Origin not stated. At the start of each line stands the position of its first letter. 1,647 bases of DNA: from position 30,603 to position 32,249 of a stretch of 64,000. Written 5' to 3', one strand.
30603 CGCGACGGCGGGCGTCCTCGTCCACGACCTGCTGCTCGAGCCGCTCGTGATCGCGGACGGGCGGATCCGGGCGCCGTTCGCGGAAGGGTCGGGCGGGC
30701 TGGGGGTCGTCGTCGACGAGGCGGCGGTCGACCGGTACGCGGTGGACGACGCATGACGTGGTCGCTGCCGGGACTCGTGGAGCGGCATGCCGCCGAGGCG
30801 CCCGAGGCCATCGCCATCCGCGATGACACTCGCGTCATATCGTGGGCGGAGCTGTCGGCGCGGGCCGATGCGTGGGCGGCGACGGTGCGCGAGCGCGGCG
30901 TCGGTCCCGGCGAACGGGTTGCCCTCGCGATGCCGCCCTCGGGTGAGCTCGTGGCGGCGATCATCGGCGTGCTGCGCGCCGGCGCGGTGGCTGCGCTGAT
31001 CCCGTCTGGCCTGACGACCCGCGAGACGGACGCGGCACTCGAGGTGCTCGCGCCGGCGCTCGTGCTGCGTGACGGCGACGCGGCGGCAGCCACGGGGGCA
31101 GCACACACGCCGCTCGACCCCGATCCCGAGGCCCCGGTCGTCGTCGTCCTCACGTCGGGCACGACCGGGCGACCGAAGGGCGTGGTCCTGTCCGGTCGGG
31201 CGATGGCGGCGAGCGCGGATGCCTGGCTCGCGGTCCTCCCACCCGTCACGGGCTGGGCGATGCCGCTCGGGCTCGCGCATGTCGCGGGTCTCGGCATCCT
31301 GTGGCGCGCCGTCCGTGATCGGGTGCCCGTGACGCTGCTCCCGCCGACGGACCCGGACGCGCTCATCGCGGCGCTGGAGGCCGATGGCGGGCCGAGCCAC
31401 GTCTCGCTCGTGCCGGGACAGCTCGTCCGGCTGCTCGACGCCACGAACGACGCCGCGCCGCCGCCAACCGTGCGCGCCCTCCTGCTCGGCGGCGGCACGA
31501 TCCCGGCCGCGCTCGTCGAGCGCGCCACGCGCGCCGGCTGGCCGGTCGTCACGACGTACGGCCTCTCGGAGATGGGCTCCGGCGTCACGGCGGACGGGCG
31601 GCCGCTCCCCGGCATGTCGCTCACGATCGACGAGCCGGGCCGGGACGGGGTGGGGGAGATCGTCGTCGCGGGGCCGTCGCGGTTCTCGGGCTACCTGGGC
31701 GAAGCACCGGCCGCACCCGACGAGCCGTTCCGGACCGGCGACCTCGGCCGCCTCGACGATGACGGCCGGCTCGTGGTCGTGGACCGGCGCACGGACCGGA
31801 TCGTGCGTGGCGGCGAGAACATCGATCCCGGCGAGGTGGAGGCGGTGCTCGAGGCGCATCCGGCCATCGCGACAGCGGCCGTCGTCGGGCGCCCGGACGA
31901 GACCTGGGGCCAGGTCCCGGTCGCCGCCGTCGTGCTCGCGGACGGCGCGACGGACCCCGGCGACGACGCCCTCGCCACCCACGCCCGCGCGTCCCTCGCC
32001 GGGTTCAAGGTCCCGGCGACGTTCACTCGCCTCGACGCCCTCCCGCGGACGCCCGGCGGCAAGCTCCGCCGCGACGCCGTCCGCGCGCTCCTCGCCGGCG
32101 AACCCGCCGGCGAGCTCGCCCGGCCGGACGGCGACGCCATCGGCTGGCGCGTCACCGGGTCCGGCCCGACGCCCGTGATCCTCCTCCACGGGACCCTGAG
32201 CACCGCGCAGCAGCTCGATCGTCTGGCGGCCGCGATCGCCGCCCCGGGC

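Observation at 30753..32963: MenE fused in frame to a complete alpha/beta-hydrolase: candidate for the missing DHNA-CoA thioesterase step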

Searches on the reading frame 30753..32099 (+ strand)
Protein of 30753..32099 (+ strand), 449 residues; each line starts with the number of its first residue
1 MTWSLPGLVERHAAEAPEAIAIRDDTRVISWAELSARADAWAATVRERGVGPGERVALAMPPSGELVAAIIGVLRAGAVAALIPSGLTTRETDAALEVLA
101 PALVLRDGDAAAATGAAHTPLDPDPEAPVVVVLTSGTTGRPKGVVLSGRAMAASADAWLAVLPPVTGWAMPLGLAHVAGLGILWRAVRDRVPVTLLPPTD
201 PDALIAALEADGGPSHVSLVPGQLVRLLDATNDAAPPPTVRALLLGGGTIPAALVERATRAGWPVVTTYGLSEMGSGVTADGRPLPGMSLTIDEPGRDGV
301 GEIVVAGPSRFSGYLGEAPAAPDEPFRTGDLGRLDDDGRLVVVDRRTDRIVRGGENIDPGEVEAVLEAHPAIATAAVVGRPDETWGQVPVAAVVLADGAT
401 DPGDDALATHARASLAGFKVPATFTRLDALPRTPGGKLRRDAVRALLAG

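Call 23: search_solved_structures(query=window:30753-32099:+, max_evalue=1e-20)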
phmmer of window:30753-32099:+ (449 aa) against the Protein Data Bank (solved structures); distinct sequences matched with E-value up to 1e-20: 64 (the best 60 are shown).
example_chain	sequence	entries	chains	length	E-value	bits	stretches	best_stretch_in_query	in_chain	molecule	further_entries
5buq_A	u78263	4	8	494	2.1e-50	175.3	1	126-444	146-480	2-succinylbenzoate--CoA ligase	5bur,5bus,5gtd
5x8f_A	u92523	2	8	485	7.7e-49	170.2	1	126-444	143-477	2-succinylbenzoate--CoA ligase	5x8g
8r2q_A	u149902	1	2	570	2.3e-46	162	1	111-444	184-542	Probable fatty-acid-CoA ligase FadD5 (Fatty-acid-CoA synthetase) (Fatty-acid-CoA synthase)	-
3ipl_A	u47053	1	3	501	2.8e-41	145.3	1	130-442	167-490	2-succinylbenzoate--CoA ligase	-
3r44_A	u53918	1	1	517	3.2e-40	141.8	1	127-444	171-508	fatty acyl CoA synthetase FADD13 (FATTY-ACYL-CoA SYNTHETASE)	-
8weu_A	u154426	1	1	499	1.1e-38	136.7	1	11-444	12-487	Fatty-acyl-CoA synthase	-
8wev_A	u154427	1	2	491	1.1e-38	136.7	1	11-444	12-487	Feruloyl-CoA Synthetase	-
6mfy_A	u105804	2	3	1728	4.4e-38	134.7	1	8-443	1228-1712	Linear gramicidin synthase subunit A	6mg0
6mfz_A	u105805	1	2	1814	5.9e-38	134.3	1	8-443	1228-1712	Linear gramicidin synthase subunit A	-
9be3_A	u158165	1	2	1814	5.9e-38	134.3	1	8-443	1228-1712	Linear gramicidin synthase subunit A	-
9be4_A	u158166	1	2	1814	5.9e-38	134.3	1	8-443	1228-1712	Linear gramicidin synthase subunit A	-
9meh_A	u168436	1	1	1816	5.9e-38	134.3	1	8-443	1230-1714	Linear gramicidin synthase subunit A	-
6nj0_A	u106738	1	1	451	1.2e-33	120.1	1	17-444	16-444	2-succinylbenzoate--CoA ligase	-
4fuq_A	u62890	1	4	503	1.5e-33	119.8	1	94-444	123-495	Malonyl CoA synthetase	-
5c5h_A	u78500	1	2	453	3.1e-33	118.7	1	17-444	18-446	2-succinylbenzoate--CoA ligase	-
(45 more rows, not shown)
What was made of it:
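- On MenE, o-succinylbenzoate-CoA ligase (ANL superfamily): Best PDB hits are B. subtilis MenE 5buq (2e-50) and 5x8f (call 23).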
